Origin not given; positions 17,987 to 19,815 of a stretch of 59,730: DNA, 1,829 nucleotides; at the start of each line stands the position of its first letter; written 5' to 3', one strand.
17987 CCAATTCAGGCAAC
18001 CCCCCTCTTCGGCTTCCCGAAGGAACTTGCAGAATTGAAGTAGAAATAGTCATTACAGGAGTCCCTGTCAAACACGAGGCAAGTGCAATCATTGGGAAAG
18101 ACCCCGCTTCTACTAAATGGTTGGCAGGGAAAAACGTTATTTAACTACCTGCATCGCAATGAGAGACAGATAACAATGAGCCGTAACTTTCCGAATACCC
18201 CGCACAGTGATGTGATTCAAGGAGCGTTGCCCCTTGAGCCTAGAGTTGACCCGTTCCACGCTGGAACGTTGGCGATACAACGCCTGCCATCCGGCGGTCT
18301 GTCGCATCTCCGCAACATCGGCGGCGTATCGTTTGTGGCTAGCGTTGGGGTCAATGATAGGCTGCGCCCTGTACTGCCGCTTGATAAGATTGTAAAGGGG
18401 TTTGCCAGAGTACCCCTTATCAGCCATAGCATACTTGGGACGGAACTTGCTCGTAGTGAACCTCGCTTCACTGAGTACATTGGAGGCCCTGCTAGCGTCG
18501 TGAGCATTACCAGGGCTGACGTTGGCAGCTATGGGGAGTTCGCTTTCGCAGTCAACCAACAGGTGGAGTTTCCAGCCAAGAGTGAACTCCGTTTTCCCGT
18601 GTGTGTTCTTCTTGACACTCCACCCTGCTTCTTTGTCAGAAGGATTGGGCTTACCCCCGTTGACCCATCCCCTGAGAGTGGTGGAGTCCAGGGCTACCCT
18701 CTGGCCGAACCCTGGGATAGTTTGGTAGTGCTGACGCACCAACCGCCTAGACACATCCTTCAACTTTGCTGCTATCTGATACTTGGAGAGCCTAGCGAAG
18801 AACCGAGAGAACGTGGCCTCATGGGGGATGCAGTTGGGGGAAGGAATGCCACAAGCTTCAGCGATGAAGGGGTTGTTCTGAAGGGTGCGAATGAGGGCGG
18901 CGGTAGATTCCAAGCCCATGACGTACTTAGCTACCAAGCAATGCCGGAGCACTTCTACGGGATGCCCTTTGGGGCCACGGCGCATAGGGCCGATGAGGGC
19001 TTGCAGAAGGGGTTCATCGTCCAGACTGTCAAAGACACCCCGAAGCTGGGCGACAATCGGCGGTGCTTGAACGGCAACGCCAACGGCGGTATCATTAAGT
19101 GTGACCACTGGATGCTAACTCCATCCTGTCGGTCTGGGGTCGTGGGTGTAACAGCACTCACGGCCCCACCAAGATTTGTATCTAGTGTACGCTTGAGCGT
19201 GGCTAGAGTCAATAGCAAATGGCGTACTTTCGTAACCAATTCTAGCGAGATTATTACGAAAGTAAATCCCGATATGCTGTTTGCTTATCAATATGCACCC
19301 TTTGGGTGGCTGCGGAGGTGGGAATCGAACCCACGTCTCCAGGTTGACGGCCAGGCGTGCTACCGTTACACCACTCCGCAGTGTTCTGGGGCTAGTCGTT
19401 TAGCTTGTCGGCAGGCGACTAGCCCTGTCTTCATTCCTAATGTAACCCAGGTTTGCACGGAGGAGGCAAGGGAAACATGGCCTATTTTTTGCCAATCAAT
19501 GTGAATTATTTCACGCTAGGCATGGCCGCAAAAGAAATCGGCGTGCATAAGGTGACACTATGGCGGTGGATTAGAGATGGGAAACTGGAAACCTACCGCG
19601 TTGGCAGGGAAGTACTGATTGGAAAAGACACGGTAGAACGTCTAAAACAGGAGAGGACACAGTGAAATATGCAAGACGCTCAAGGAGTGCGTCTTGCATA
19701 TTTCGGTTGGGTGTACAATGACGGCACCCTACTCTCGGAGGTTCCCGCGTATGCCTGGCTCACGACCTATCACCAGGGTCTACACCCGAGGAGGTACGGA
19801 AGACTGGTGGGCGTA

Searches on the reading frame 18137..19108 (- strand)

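Call 6: search_protein_families(library=pfam, proteins=[window:18137-19108:-], max_evalue=0.01)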
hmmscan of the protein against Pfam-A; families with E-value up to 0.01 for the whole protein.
window:18137-19108:- (323 aa): 6 families
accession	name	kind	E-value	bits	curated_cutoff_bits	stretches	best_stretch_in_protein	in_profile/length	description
PF01609.27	DDE_Tnp_1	-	2.6e-23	83.3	23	1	134-319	3-198/200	Transposase DDE domain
PF13751.12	DDE_Tnp_1_6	-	5.5e-09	36.8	25.1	1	257-321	56-121/125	Transposase DDE domain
PF05598.16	DUF772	-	4e-08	33.6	23.1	1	45-112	1-67/74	Transposase domain (DUF772)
PF13612.12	DDE_Tnp_1_3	-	3.3e-06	27.6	27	1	171-300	36-150/155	Transposase DDE domain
PF13359.12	DDE_Tnp_4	-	0.0005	20.2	24.8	1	157-294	12-130/158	DDE superfamily endonuclease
PF13808.11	DDE_Tnp_1_assoc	-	0.0037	17.7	32.3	1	45-114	14-82/88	DDE_Tnp_1-associated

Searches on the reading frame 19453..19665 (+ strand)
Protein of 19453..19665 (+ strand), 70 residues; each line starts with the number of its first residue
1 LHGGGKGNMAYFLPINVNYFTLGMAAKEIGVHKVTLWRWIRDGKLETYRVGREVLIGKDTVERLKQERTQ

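Call 6: search_protein_families(library=pfam, proteins=[window:19453-19665:+], max_evalue=0.01)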
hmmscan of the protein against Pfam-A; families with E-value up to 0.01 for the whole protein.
window:19453-19665:+ (70 aa): 2 families
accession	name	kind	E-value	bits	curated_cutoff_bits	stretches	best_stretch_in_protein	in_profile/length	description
PF12728.13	HTH_17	-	3e-08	34.3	27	1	19-68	1-50/51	Helix-turn-helix domain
PF13022.12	HTH_Tnp_1_2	-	0.0024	18.4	27.9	1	9-44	15-51/122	Helix-turn-helix of insertion element transposase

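Call 27: search_protein_families(library=phrogs, proteins=[window:19453-19665:+], max_evalue=0.01)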
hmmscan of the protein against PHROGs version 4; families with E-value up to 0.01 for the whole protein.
window:19453-19665:+ (70 aa): 4 families
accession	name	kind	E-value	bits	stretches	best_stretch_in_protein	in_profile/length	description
phrog_66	-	integration and excision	1.5e-07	32.4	1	19-69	93-144/412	excisionase and transcriptional regulator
phrog_2474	-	transcription regulation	0.00032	21.6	1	18-48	47-77/118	MerR-like transcriptional regulator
phrog_6620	-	integration and excision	0.00098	19.7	1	22-67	4-51/201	transposase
phrog_2907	-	integration and excision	0.0055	18.1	1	19-53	6-45/117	excisionase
